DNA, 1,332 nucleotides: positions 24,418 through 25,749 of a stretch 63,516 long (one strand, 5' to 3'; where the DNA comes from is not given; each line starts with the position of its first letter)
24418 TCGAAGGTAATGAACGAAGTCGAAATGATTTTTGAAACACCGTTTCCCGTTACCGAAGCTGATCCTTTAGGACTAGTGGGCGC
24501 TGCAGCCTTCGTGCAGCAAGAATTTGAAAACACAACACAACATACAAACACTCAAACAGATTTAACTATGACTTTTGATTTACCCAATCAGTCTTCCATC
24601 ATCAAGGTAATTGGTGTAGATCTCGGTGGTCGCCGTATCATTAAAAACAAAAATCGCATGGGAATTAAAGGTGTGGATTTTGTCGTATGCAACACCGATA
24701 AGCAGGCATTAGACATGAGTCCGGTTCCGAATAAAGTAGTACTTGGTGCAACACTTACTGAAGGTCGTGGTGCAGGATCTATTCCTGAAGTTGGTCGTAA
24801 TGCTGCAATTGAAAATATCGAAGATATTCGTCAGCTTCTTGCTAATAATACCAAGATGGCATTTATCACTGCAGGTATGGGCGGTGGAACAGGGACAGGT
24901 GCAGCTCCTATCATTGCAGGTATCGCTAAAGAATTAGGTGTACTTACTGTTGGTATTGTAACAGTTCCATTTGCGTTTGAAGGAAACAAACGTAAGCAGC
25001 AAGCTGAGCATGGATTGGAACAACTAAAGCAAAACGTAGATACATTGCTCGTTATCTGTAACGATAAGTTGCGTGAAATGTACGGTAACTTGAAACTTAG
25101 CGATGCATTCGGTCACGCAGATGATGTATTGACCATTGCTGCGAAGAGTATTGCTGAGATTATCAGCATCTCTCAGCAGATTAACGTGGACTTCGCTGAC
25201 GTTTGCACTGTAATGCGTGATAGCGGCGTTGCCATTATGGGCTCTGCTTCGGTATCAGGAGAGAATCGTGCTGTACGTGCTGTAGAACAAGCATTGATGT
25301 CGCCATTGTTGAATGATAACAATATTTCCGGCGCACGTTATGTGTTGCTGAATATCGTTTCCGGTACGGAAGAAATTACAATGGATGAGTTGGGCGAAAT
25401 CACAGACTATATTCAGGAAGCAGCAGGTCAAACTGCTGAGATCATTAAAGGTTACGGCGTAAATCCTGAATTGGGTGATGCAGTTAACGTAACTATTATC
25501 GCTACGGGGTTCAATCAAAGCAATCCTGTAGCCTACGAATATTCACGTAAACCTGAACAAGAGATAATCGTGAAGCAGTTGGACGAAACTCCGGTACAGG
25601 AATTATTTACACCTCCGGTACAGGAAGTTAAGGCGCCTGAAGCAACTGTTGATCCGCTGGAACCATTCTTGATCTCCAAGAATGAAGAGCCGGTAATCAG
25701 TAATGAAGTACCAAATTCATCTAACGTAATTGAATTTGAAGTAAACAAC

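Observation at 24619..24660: FtsZ whose GTP-binding T1 glycine loop is replaced by a basic 14-residue patch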

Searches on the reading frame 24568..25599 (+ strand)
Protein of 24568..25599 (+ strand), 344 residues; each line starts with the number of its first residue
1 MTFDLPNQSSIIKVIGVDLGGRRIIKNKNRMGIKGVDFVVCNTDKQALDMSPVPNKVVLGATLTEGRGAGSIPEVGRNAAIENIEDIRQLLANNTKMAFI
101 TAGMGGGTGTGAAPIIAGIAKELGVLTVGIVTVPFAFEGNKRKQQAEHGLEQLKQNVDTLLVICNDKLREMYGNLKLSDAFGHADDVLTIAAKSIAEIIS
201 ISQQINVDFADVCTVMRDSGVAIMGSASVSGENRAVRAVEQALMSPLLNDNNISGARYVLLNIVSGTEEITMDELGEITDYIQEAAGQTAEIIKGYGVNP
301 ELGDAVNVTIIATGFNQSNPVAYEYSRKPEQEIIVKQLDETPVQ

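Call 5: search_solved_structures(query=window:24568-25599:+, show_alignments=3)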
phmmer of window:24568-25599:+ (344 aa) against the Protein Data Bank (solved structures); distinct sequences matched with E-value up to 0.001: 51.
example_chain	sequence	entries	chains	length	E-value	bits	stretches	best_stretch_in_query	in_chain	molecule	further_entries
9isk_A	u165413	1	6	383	1.3e-80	274.3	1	7-318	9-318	Cell division protein FtsZ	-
8h1o_A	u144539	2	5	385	1.3e-80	274.3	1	7-318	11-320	Cell division protein FtsZ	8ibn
3vo8_A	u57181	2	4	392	1.3e-79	270.9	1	8-320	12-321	Cell division protein FtsZ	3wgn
4m8i_A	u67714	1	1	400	1.4e-79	270.9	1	8-317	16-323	Cell division protein FtsZ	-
4dxd_A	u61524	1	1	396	1.4e-79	270.9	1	8-320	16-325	Cell division protein FtsZ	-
8grw_A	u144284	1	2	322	2e-79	270.3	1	3-319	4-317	Cell division protein FtsZ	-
5xdv_A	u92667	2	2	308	5.1e-79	269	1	10-316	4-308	Cell division protein FtsZ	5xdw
7yop_A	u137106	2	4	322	7.9e-79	268.4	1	3-319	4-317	Cell division protein FtsZ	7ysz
6ll5_A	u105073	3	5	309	9.4e-79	268.1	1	10-315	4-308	Cell division protein FtsZ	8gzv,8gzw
7ohh_A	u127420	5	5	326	1.3e-78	267.7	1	10-316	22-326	Cell division protein FtsZ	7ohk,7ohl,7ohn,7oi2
7ojz_A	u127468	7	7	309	1.7e-78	267.3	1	10-316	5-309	Cell division protein FtsZ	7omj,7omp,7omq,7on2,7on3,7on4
6rvm_A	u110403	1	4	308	1.8e-78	267.2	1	10-316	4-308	Cell division protein FtsZ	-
6ll6_A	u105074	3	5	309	2.3e-78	266.9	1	10-315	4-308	Cell division protein FtsZ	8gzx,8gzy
3vo9_A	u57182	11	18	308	2.3e-78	266.8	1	10-316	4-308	Cell division protein FtsZ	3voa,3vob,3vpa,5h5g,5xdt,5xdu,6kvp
22hr_A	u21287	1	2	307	2.8e-78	266.6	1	14-315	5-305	Cell division protein FtsZ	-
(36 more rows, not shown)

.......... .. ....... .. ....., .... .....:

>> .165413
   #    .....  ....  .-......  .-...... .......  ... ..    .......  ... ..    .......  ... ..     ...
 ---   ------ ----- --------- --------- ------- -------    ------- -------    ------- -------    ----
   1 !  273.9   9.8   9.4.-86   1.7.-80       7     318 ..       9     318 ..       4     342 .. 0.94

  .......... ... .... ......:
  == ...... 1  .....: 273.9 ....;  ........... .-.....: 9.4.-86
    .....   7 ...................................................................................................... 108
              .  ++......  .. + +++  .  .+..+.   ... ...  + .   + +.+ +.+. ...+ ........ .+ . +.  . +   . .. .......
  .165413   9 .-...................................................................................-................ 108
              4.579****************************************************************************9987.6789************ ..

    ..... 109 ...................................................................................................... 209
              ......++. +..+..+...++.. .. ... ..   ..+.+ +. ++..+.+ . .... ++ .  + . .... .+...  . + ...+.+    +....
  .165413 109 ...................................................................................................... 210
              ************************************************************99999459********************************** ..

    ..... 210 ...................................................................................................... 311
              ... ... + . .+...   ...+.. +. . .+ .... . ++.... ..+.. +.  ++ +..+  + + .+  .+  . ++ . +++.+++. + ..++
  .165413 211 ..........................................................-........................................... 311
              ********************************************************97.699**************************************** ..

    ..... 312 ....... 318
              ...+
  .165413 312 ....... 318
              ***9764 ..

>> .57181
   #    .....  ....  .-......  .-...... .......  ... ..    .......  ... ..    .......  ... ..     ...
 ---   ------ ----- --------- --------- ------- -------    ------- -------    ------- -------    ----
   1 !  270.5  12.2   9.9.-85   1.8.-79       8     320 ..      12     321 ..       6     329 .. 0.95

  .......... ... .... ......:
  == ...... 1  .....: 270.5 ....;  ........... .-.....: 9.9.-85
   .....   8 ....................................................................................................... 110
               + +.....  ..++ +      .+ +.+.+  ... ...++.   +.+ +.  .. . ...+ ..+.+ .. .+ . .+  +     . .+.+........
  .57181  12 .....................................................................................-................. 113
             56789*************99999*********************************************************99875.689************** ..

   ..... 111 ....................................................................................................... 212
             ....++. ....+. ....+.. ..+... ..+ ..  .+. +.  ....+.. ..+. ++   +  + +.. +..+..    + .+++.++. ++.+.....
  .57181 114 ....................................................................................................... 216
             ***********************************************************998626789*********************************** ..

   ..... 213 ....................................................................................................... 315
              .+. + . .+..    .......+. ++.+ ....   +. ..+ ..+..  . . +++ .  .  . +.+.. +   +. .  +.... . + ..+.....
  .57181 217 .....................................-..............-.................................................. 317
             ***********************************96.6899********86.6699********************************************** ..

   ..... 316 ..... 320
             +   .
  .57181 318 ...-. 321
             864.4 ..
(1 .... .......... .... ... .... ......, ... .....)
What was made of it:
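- On FtsZ (tubulin/FtsZ GTPase family), the underlying gene: Best hit to solved FtsZ structures is 1.3e-80 (call 5).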
